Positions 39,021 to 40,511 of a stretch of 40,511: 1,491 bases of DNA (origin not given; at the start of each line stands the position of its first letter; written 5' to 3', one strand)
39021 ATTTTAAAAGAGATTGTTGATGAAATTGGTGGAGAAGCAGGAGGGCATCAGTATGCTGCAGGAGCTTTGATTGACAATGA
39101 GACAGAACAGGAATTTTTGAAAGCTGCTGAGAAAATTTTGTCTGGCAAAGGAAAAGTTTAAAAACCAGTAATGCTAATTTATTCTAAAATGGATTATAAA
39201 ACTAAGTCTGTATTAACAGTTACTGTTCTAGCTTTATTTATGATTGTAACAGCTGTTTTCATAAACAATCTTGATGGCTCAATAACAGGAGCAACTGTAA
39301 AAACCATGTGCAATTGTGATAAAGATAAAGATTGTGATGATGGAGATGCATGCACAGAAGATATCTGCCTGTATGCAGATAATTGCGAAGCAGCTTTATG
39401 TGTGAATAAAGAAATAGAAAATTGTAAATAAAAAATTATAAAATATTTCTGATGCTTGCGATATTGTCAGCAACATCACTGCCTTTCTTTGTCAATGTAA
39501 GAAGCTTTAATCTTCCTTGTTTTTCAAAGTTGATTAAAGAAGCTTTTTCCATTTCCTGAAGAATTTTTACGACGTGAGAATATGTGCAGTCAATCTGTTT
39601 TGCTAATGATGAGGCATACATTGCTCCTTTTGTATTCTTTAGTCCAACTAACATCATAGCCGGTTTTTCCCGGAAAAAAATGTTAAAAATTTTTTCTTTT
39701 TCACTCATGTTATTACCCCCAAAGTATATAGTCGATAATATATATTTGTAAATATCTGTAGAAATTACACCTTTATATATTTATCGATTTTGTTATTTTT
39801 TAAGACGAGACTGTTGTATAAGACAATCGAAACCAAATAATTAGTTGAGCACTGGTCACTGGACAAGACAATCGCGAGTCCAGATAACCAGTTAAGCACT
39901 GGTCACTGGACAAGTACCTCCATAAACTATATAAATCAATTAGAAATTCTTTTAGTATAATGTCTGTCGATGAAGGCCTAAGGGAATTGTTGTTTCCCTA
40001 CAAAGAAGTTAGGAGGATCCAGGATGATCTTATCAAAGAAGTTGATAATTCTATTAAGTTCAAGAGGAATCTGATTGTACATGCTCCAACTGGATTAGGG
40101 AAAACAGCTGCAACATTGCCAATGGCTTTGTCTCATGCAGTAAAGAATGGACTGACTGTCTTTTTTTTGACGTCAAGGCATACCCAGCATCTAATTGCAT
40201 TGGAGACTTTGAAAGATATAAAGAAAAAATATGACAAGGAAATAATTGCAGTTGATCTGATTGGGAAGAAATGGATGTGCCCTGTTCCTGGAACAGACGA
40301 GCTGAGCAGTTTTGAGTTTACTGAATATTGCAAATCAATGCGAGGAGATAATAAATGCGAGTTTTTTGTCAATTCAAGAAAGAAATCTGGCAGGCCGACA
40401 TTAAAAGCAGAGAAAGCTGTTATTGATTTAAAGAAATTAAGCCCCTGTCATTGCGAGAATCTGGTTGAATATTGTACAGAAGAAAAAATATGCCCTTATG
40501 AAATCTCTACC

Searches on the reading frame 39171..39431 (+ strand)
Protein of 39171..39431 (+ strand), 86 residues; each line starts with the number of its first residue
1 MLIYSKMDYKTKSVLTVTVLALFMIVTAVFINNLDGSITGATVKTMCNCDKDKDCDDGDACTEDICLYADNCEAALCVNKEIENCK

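Call 22: search_protein_families(library=pfam, proteins=[window:39171-39431:+], max_evalue=0.1)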
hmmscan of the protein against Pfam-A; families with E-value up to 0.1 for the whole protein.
window:39171-39431:+ (86 aa): 1 family
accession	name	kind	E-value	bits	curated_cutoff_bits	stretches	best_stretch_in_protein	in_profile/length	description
PF00526.23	Dicty_CTDC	-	0.014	15.6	27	1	54-67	1-14/24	Dictyostelium (slime mold) repeat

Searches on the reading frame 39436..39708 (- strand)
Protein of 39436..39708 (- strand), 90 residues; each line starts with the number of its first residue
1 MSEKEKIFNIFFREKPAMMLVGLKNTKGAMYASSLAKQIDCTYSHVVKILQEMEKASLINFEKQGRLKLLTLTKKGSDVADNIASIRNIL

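Call 7: search_protein_families(library=pfam, proteins=[window:39436-39708:-], max_evalue=0.01)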
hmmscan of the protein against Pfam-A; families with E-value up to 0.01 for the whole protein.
window:39436-39708:- (90 aa): 11 families
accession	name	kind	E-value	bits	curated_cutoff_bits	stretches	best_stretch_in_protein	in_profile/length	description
PF25212.1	HVO_A0114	-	2.6e-05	24.4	27.6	1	26-71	33-78/84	HVO_A0114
PF13463.12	HTH_27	-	9e-05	23.1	22.2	1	22-76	11-68/68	Winged helix DNA-binding domain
PF01047.28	MarR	-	0.00032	21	24.6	1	26-63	14-51/59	MarR family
PF14947.12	HTH_45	-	0.00051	20.4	25.5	1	23-89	12-75/77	Winged helix-turn-helix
PF24034.1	DUF7343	-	0.0008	19.6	27.6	1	23-72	12-61/62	Domain of unknown function (DUF7343)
PF14277.12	DUF4364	-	0.0015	18.8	26.9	1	41-83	31-73/162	Domain of unknown function (DUF4364)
PF22665.2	DUF6293_C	-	0.0019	19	27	1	48-80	66-98/101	DUF6293 C-terminal winged helix domain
PF02082.26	Rrf2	-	0.004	17.7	30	1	17-62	11-56/132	Iron-dependent Transcriptional regulator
PF01090.25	Ribosomal_S19e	-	0.0051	17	29.4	1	36-85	86-132/137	Ribosomal protein S19e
PF08222.17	HTH_CodY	-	0.0065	16.5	27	0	28-60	3-35/61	CodY helix-turn-helix domain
PF10007.15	DUF2250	-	0.0089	16.6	24.4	0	17-71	10-64/93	Uncharacterized protein conserved in archaea (DUF2250)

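Call 42: search_protein_families(library=ncbifam, proteins=[window:39436-39708:-], max_evalue=0.01)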
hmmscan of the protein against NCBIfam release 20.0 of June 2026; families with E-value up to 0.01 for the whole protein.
window:39436-39708:- (90 aa): 7 families
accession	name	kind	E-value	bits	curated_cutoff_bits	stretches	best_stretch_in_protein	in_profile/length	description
NF050184.1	VpaChn25_0724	subfamily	1.3e-05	25.2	65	1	38-88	32-82/88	VpaChn25_0724 family phage protein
NF003025.0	PRK03902.1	equivalog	5e-05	23.4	138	1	23-85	16-75/142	transcriptional regulator MntR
NF006811.0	PRK09333.1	equivalog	0.00053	19.6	156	1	36-85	88-133/150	30S ribosomal protein S19e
NF033788.1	HTH_metalloreg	subfamily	0.00064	19.5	55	1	18-72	15-68/77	metalloregulator ArsR/SmtB family transcription factor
TIGR01884.1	cas_HTH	subfamily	0.00069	19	60.2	1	20-74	148-200/202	CRISPR-associated CARF protein Csa3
NF045593.1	bilirub_TF_BilQ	equivalog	0.0011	18.7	125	1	32-86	47-104/135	bilirubin utilization transcriptional regulator BilQ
TIGR02337.1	HpaR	equivalog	0.0023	17.8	121.2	1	25-84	38-100/130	homoprotocatechuate degradation operon regulator HpaR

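Call 62: find_encoding_contigs(protein=window:39436-39708:-, flank=10000, max_places=3)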
Protein window:39436-39708:- (90 aa): no gene with exactly this product is on record in the collection.

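Call 67: find_homologous_proteins(query=window:39436-39708:-, max_evalue=0.001)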
Query window:39436-39708:- (90 aa): 3503 proteins with E <= 0.001 among 3503 candidates; the best 120 are listed.
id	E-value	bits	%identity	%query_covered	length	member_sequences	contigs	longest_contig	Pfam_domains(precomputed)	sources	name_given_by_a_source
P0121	2.4e-48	178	96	100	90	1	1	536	-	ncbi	-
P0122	5.3e-48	177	97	100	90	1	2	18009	-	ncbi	ncbi:MAG: winged helix DNA-binding protein [Candidatus Woesearchaeota archaeon]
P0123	1.1e-47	176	94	100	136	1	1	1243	PF25212.3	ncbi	-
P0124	3.1e-47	175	96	100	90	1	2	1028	PF25212.3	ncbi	-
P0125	4.2e-47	175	92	100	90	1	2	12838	PF25212.3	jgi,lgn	-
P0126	4.3e-47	174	94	100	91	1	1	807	PF01047.29,PF25212.3,PF14947.13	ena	-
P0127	4.9e-47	174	93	100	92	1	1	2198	PF25212.3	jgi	jgi:DNA-binding MarR family transcriptional regulator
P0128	7.6e-47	174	94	100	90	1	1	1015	PF25212.3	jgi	jgi:DNA-binding MarR family transcriptional regulator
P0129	9.2e-47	173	92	100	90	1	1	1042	PF25212.3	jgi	jgi:DNA-binding MarR family transcriptional regulator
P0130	1.2e-46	173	94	100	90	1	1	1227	-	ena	-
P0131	1.3e-46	173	92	100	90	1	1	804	PF25212.3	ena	-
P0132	2.9e-46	172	94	97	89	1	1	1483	PF25212.3,PF13463.13,PF14947.13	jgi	-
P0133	3.0e-46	172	97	97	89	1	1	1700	PF25212.3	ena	-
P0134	3.1e-46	172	95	97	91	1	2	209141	PF25212.3,PF13463.13,PF14947.13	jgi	-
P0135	3.6e-46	172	95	97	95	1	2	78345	PF25212.3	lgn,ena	-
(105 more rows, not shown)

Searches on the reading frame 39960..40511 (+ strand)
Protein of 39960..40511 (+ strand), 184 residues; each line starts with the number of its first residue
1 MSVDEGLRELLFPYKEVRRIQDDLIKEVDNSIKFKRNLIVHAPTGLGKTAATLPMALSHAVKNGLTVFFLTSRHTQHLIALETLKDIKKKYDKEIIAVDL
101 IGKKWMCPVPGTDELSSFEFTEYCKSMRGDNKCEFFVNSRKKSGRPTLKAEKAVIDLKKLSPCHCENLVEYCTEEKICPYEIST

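Call 7: search_protein_families(library=pfam, proteins=[window:39960-40511:+], max_evalue=0.01)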
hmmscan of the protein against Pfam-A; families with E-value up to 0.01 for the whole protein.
window:39960-40511:+ (184 aa): 5 families
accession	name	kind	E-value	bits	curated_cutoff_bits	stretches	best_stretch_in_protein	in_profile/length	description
PF06733.21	DEAD_2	-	1.7e-06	28.3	21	1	79-183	11-111/172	DEAD_2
PF00270.35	DEAD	-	1.5e-05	25.2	26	1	19-75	2-56/167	DEAD/DEAH box helicase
PF04851.21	ResIII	-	2.5e-05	24.7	22.5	1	16-94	3-83/164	Type III restriction enzyme, res subunit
PF25199.1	nSTAND_NTPase5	-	7.1e-05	23.1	34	1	17-99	21-103/145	Novel STAND NTPase 5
PF01695.23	IstB_IS21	-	0.00078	19.4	24.1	1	32-74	89-130/238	IstB-like ATP binding protein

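Call 36: find_related_loci(query=A2, collection=metagenome_contigs, flank=3000)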
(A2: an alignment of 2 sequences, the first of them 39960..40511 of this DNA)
Query A2 (184 aa) in metagenome_contigs; peptide patterns used: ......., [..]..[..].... (x = any residue, [..] = any of these).
545 stretches matched a pattern; 80 encode a relative of the query (tblastn E <= 1e-3); 80 distinct loci.
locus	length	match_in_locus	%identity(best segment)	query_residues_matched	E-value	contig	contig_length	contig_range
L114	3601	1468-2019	78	1-184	2e-102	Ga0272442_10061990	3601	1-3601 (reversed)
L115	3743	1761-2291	75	7-183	9e-95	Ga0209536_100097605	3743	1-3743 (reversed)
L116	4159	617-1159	73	4-184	2e-92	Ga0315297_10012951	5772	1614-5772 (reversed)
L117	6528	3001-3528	57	9-184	1e-65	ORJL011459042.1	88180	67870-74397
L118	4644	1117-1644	57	9-184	4e-64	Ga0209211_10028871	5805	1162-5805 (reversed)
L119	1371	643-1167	54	8-183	8e-65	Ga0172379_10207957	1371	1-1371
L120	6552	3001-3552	49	1-184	8e-61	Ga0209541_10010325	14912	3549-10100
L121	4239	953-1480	51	8-184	2e-60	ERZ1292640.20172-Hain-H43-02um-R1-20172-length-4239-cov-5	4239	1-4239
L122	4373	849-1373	51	9-184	1e-60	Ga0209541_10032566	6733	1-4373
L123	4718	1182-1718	52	5-184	4e-60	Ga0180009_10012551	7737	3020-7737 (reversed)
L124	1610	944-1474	51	7-184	2e-61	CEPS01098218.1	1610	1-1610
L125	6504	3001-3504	59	12-183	1e-59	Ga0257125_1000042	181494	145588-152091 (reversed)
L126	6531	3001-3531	51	7-184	2e-59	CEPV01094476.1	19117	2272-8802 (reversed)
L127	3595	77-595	54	9-183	7e-59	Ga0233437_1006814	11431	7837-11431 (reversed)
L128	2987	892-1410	53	11-184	5e-59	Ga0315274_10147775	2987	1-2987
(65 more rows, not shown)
